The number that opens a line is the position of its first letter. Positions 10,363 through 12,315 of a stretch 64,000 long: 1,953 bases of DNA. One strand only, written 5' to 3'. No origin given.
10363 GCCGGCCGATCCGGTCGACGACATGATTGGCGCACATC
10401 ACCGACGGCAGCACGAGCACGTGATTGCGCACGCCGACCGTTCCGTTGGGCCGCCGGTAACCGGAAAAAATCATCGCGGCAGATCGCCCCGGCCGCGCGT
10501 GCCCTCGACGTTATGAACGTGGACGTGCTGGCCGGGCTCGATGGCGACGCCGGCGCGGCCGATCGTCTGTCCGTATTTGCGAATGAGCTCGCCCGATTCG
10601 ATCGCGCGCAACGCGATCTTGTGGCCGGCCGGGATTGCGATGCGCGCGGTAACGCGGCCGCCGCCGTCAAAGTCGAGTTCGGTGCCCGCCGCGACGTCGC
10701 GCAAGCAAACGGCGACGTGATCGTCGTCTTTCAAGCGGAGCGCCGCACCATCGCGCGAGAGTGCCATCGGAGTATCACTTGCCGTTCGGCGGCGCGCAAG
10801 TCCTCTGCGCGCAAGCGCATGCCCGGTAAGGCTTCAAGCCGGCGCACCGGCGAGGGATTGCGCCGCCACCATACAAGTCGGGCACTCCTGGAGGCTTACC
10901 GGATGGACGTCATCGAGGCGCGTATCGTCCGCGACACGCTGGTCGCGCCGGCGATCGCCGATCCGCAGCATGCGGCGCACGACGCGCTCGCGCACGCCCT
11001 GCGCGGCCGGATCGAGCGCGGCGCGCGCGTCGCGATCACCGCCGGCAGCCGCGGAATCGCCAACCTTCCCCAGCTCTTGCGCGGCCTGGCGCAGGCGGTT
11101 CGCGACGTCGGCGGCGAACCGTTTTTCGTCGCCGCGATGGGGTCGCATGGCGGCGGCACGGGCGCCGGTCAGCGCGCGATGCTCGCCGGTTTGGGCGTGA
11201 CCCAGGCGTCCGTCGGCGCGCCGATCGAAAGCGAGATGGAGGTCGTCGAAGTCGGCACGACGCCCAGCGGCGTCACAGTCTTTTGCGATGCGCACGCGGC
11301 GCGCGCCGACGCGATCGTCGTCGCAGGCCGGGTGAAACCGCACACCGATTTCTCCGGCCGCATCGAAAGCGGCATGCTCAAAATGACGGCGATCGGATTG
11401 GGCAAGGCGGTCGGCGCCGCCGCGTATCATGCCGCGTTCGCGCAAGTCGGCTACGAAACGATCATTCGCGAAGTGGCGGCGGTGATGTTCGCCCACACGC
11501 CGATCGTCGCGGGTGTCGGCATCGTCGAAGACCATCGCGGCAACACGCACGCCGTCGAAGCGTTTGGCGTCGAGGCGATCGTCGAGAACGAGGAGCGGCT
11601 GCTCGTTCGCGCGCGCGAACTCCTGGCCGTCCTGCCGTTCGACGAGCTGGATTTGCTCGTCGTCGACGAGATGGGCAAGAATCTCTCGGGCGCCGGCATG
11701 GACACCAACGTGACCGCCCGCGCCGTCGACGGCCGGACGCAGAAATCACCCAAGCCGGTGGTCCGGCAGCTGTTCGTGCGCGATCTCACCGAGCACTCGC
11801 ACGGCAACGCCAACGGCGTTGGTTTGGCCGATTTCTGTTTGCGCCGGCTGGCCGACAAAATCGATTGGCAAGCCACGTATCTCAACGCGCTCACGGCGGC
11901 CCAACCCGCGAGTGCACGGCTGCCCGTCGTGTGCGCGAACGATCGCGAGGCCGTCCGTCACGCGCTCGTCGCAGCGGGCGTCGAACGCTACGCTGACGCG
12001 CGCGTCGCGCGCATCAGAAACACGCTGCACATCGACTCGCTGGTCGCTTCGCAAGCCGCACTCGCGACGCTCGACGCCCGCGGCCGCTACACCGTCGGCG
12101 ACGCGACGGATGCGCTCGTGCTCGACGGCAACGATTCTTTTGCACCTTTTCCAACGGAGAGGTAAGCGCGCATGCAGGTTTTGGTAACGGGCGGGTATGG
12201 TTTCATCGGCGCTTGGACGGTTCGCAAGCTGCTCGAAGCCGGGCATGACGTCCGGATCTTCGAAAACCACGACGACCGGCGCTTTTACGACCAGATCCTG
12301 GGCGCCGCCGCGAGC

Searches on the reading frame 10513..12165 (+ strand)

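Call 83: search_protein_families(library=pfam, proteins=[window:10513-12165:+], max_evalue=0.0001)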
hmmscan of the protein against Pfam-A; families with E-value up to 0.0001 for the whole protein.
window:10513-12165:+ (550 aa): 1 family
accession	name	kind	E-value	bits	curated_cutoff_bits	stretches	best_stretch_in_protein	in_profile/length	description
PF09861.14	Lar_N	-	1e-06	28.6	23.3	1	184-309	73-195/204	Lactate racemase N-terminal domain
